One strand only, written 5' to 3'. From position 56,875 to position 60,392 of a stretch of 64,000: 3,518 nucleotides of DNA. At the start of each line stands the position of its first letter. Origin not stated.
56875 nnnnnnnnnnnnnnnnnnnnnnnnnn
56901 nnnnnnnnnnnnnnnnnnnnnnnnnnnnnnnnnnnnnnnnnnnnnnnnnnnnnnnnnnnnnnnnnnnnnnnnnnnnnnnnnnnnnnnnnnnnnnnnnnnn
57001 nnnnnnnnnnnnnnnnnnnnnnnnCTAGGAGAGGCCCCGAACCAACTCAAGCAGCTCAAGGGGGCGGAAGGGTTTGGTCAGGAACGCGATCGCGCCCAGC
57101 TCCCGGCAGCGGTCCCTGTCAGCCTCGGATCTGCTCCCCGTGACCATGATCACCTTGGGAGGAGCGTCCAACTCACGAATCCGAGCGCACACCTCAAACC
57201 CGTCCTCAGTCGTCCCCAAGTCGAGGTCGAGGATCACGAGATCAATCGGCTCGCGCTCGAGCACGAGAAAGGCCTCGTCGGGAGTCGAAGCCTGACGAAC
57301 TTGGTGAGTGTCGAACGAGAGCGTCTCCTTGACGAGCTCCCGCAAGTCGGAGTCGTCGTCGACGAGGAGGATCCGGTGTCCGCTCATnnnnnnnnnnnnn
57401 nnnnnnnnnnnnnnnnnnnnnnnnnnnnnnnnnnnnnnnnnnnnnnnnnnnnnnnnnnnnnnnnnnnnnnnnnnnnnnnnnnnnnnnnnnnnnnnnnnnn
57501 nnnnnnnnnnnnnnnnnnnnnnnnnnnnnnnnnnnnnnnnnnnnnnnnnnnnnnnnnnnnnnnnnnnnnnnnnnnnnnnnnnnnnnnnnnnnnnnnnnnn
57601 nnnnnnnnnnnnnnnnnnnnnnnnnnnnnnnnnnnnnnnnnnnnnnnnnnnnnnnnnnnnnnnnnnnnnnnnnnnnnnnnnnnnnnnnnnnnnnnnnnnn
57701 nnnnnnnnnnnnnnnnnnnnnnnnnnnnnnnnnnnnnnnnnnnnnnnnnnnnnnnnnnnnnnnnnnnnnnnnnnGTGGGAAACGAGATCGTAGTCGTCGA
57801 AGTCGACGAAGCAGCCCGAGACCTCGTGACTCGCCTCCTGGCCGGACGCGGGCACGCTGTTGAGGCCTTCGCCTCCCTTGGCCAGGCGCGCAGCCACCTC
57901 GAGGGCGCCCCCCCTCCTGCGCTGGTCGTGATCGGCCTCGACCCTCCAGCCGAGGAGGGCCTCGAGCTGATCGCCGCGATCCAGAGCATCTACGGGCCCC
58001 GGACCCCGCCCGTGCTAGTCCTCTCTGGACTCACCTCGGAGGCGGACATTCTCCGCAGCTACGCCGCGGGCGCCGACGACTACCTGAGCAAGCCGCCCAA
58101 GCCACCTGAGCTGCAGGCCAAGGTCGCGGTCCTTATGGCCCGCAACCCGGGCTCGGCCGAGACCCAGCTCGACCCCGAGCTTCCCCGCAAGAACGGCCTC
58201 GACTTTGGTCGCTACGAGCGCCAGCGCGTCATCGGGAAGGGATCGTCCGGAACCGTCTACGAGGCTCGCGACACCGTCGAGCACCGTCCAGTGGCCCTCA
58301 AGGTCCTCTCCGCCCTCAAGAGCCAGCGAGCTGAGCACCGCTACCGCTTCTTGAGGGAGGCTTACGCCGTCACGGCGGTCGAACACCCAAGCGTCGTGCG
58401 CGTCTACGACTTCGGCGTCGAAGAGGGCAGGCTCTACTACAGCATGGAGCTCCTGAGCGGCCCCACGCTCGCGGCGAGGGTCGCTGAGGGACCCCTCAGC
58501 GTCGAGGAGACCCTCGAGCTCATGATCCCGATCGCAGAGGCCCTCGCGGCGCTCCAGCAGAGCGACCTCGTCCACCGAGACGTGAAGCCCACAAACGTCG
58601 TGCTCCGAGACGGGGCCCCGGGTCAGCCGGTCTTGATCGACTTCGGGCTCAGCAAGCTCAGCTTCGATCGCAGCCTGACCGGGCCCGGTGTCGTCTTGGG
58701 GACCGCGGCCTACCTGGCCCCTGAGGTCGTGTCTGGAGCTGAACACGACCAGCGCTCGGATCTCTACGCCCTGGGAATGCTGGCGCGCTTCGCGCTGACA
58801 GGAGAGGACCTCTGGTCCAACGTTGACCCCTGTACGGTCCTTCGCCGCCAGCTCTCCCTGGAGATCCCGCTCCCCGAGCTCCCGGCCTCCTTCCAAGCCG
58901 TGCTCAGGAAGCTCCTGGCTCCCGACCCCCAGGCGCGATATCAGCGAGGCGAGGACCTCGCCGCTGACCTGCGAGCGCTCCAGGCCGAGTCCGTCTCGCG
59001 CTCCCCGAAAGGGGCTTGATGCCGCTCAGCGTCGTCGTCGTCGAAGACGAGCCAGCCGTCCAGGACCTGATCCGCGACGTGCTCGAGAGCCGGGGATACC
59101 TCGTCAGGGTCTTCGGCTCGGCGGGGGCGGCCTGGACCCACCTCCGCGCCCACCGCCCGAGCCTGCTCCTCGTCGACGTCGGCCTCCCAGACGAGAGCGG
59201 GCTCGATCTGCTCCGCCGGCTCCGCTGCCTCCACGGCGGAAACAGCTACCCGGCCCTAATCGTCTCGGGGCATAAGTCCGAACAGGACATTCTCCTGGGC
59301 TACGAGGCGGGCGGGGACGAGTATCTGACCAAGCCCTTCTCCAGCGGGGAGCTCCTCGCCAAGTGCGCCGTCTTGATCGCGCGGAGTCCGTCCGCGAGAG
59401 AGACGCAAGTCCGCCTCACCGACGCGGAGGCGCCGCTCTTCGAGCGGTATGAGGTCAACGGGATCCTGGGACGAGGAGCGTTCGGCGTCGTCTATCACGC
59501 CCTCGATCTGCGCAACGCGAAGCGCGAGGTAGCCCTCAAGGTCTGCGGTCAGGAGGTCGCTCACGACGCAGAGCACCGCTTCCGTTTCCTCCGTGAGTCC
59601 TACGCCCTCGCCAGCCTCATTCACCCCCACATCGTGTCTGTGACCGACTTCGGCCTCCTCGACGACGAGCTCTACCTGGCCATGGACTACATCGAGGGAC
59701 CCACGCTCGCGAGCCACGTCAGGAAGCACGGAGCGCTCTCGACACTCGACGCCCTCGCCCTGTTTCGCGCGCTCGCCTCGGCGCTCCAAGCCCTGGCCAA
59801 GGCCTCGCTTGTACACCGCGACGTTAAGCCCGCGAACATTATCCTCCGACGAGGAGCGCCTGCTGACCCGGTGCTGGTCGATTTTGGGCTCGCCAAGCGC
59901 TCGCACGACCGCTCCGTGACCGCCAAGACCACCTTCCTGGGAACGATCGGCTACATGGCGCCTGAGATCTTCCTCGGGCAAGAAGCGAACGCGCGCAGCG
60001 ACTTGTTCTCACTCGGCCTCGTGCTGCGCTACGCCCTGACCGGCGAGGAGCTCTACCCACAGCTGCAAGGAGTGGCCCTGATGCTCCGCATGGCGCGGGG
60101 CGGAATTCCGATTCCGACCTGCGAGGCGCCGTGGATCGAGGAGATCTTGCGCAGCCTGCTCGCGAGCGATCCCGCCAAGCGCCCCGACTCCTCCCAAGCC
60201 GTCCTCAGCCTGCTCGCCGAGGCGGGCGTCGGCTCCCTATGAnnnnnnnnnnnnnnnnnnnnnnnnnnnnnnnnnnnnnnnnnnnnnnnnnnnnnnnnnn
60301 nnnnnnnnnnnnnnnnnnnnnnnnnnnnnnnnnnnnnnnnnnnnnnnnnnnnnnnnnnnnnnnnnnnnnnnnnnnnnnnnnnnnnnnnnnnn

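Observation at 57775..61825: Translationally coupled trio: two receiver-kinases followed by a dual-FHA pseudokinase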

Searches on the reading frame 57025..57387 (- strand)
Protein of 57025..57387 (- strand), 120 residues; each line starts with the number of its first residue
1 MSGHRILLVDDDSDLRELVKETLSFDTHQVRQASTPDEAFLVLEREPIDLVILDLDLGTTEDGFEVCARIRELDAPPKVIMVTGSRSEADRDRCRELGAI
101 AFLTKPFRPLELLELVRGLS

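Call 6: search_protein_families(library=pfam, proteins=[window:57025-57387:-], max_evalue=0.01)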
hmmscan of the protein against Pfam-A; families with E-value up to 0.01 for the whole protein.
window:57025-57387:- (120 aa): 2 families
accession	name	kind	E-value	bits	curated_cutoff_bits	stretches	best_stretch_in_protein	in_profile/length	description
PF00072.30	Response_reg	-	5e-25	88.3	30.2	1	6-116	1-110/111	Response regulator receiver domain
PF20274.4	cREC_REC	-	8.8e-06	26.8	27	1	7-83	3-73/88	Cyclic-phosphate processing Receiver domain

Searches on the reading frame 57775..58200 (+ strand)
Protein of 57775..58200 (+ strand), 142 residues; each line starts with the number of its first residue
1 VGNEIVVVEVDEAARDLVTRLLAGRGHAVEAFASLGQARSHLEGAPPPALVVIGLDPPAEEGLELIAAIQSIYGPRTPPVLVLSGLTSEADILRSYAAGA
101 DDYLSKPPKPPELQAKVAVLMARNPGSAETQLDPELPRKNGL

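Call 7: search_protein_families(library=pfam, proteins=[window:57775-58200:+], max_evalue=10)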
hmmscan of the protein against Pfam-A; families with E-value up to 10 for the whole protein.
window:57775-58200:+ (142 aa): 1 family
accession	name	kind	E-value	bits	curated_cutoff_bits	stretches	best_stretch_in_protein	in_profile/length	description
PF00072.30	Response_reg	-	2e-14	54.1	30.2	1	5-117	1-110/111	Response regulator receiver domain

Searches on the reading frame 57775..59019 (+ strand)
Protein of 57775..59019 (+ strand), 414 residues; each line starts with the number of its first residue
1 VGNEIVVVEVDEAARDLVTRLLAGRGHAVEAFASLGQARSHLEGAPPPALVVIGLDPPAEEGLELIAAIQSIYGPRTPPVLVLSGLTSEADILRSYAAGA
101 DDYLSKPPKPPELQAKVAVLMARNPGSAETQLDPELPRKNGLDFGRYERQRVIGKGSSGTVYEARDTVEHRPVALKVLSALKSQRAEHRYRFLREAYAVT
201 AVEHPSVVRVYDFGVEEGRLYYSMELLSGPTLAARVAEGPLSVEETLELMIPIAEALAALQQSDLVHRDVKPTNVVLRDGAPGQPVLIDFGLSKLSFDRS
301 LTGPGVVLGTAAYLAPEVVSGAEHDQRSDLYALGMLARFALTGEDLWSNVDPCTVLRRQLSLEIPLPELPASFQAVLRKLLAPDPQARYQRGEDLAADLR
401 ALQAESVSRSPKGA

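Call 6: search_protein_families(library=pfam, proteins=[window:57775-59019:+], max_evalue=0.01)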
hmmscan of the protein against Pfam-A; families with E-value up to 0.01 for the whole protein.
window:57775-59019:+ (414 aa): 6 families
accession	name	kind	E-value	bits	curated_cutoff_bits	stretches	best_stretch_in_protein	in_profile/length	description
PF00069.31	Pkinase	-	4.3e-39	134.9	31.7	1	147-390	1-253/263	Protein kinase domain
PF07714.23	PK_Tyr_Ser-Thr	-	1.2e-23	84.2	23.1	1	149-388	3-248/258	Protein tyrosine and serine/threonine kinase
PF00072.30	Response_reg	-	1.3e-13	51.5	30.2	1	5-117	1-110/111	Response regulator receiver domain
PF01636.29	APH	-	2.8e-06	27.7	23.2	1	151-264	3-111/239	Phosphotransferase enzyme family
PF17667.7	Pkinase_fungal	-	3.9e-06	26.3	24.1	1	244-330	286-376/387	Fungal protein kinase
PF19702.4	DUF6200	-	0.0048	17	26.9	0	3-29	15-41/76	Family of unknown function (DUF6200)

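Call 8: search_protein_families(library=ncbifam, proteins=[window:57775-59019:+], max_evalue=0.01)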
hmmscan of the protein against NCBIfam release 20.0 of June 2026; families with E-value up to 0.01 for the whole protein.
window:57775-59019:+ (414 aa): 70 families (the best 25 are shown)
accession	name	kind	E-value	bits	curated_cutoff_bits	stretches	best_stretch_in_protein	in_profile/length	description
NF033483.0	PknB_PASTA_kin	equivalog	1.9e-58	198.9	450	1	145-409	7-275/563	Stk1 family PASTA domain-containing Ser/Thr kinase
NF052427.1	StpK7MSMEG_1200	equivalog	2.9e-52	177.9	900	1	142-406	4-273/601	serine/threonine protein kinase StpK7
NF047741.1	antiphage_MADS6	equivalog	3.7e-39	134.7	460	2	245-408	300-466/612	methylation-associated defense system protein kinase MAD6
TIGR03903.1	TOMM_kin_cyc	equivalog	1.6e-35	122.3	705.75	1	172-406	5-251/1267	TOMM system kinase/cyclase fusion protein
NF009651.0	PRK13184.1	equivalog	7.8e-28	96.9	839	1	145-400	2-288/932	serine/threonine-protein kinase PknD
NF038150.1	lanthi_synth_IV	equivalog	1.8e-26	92.7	650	1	133-405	181-459/851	class IV lanthionine synthetase LanL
NF033442.0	BREX_PglW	equivalog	4.5e-23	81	990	2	127-298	494-665/1391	BREX system serine/threonine kinase PglW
NF053615.1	SerThrKinAfsKStmc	equivalog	3.6e-20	72.2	1300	1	144-399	12-264/809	protein serine/threonine kinase AfsK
TIGR02154.1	PhoB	equivalog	3.5e-14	52.6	296.2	1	1-130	1-130/226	phosphate regulon transcriptional regulator PhoB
NF038151.1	lanthi_synth_III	equivalog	5.3e-13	48.3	575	1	142-390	217-472/833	class III lanthionine synthetase LanKC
NF007820.0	PRK10529.1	equivalog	2.1e-12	47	325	1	4-211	3-195/225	two-component system response regulator KdpE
NF007005.1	PRK09468.1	equivalog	6.7e-12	45.3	331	1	3-128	4-126/237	osmolarity response regulator transcription factor OmpR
NF043056.1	T4SS_LegK1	equivalog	1.6e-11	43.5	550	1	144-335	69-278/516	Dot/Icm T4SS effector kinase LegK1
NF007928.2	PRK10643.1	equivalog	2.5e-11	43.6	330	1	5-132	3-127/216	two-component system response regulator PmrA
NF008078.0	PRK10816.1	equivalog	6.7e-11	42.1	336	1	5-129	3-124/223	two-component system response regulator PhoP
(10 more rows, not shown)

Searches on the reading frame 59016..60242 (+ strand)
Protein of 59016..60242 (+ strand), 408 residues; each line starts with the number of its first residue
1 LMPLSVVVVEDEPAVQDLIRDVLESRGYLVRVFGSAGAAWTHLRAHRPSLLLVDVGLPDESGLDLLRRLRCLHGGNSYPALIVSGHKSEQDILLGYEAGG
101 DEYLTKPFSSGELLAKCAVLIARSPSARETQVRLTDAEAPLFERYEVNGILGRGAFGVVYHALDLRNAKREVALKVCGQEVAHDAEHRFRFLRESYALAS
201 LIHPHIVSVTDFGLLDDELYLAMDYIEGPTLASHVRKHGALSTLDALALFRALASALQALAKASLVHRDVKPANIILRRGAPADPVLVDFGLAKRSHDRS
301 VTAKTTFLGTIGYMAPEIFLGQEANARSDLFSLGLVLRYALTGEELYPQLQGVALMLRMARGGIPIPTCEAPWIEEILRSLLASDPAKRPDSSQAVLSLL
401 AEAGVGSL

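Call 6: search_protein_families(library=pfam, proteins=[window:59016-60242:+], max_evalue=0.01)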
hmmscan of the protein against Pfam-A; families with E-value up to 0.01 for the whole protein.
window:59016-60242:+ (408 aa): 6 families
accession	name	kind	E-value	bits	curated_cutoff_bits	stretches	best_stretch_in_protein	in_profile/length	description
PF00069.31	Pkinase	-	1.2e-43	149.9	31.7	1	145-396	1-258/263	Protein kinase domain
PF07714.23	PK_Tyr_Ser-Thr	-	8.6e-32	110.9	23.1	1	149-395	5-254/258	Protein tyrosine and serine/threonine kinase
PF00072.30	Response_reg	-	6e-23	81.6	30.2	1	6-116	1-109/111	Response regulator receiver domain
PF17667.7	Pkinase_fungal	-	6e-08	32.2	24.1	1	245-337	287-383/387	Fungal protein kinase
PF01636.29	APH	-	6.1e-05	23.3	23.2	1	246-294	150-198/239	Phosphotransferase enzyme family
PF03109.22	ABC1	-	0.00019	21.1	22.9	1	220-299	144-220/244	ABC1 atypical kinase-like domain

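Call 8: search_protein_families(library=ncbifam, proteins=[window:59016-60242:+], max_evalue=0.01)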
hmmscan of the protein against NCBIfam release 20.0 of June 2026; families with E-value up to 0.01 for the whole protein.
window:59016-60242:+ (408 aa): 102 families (the best 25 are shown)
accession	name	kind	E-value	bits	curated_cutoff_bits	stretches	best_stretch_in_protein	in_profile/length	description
NF033483.0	PknB_PASTA_kin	equivalog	3.1e-56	191.6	450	1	142-398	6-263/563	Stk1 family PASTA domain-containing Ser/Thr kinase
NF052427.1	StpK7MSMEG_1200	equivalog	6.2e-50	170.3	900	1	138-349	2-211/601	serine/threonine protein kinase StpK7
NF047741.1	antiphage_MADS6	equivalog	5.2e-41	140.9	460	2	230-401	284-458/612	methylation-associated defense system protein kinase MAD6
TIGR03903.1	TOMM_kin_cyc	equivalog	6.3e-31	107.1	705.75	1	169-398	3-242/1267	TOMM system kinase/cyclase fusion protein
NF038150.1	lanthi_synth_IV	equivalog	3.4e-28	98.4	650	1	131-395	181-449/851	class IV lanthionine synthetase LanL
NF009651.0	PRK13184.1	equivalog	6.3e-27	93.9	839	1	143-392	2-279/932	serine/threonine-protein kinase PknD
NF053615.1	SerThrKinAfsKStmc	equivalog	1.5e-25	90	1300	1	143-376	13-245/809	protein serine/threonine kinase AfsK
NF033442.0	BREX_PglW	equivalog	5e-25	87.4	990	1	141-316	510-677/1391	BREX system serine/threonine kinase PglW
TIGR02154.1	PhoB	equivalog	4.3e-24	85.1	296.2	1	5-136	4-136/226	phosphate regulon transcriptional regulator PhoB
NF008296.0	PRK11083.1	equivalog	1.4e-23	83.5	273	1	4-130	4-127/228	two-component system response regulator CreB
NF041734.1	resp_reg_RppA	equivalog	3.8e-22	78.8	250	1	6-135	3-132/229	two-component system response regulator RppA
NF041733.1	resp_reg_CseB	equivalog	1.6e-20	73.4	350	1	5-135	2-129/228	two-component system response regulator CseB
NF007928.2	PRK10643.1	equivalog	1.1e-19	71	330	1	6-136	3-131/216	two-component system response regulator PmrA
NF053854.1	RespRegPhoBBctds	equivalog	2.4e-19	69.6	270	1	6-131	1-125/225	two-component system response regulator PhoB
NF007820.0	PRK10529.1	equivalog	4.8e-19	68.7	325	1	5-135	3-132/225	two-component system response regulator KdpE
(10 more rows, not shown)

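Call 82: find_homologous_proteins(query=window:59019-60239:+, max_evalue=1e-20)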
Query window:59019-60239:+ (407 aa): 2792 proteins with E <= 1e-20 among 8000 candidates; the best 120 are listed.
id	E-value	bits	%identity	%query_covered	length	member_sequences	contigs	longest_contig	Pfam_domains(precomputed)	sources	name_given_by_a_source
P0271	1.5e-262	888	100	100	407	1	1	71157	PF07714.24,PF00069.32,PF00072.31,PF17667.8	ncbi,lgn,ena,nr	ncbi:MAG: protein kinase [Planctomycetes bacterium]|nr:protein kinase [Planctomycetota bacterium]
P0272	7.2e-152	524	62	98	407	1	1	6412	PF07714.24,PF00069.32,PF03109.23,PF00072.31,PF17667.8,PF01636.30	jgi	jgi:DNA-binding response OmpR family regulator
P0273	2.9e-147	509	62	94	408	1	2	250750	PF07714.24,PF00069.32,PF03109.23,PF00072.31,PF17667.8,PF01636.30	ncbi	ncbi:MAG: protein kinase [Planctomycetota bacterium]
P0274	1.5e-146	506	63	98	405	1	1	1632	PF07714.24,PF00069.32,PF00072.31,PF17667.8,PF01636.30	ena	-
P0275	8.2e-143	494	61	98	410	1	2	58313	PF07714.24,PF00069.32,PF00072.31,PF17667.8,PF01636.30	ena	-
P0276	4.5e-141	488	59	98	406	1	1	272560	PF07714.24,PF00069.32,PF00072.31,PF17667.8,PF01636.30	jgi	jgi:DNA-binding response OmpR family regulator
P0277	1.3e-136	474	58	100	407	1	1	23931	PF07714.24,PF00069.32,PF00072.31,PF17667.8,PF01636.30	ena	-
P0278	1.2e-111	392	49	98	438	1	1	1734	PF07714.24,PF00069.32,PF00072.31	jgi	jgi:DNA-binding response OmpR family regulator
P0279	1.2e-103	365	49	98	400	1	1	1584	PF07714.24,PF00069.32,PF00072.31,PF17667.8,PF01636.30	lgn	-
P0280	7.8e-103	363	46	98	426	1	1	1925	PF07714.24,PF00069.32,PF03109.23,PF00072.31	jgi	-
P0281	6.6e-102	359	46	97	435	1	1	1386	PF07714.24,PF00069.32,PF03109.23,PF00072.31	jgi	jgi:CheY-like chemotaxis protein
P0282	9.6e-102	359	53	82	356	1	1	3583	PF07714.24,PF00069.32,PF00072.31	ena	-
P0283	3.1e-98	347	47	90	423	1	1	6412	PF07714.24,PF00069.32,PF03109.23,PF00072.31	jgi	jgi:DNA-binding response OmpR family regulator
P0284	3.7e-98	347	65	66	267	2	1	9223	PF07714.24,PF00069.32,PF00072.31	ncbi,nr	ncbi:MAG TPA: hypothetical protein DEA08_21480, partial [Planctomycetes bacterium]|nr:hypothetical p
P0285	8.5e-97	343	49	88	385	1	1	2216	PF07714.24,PF00069.32,PF00072.31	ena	-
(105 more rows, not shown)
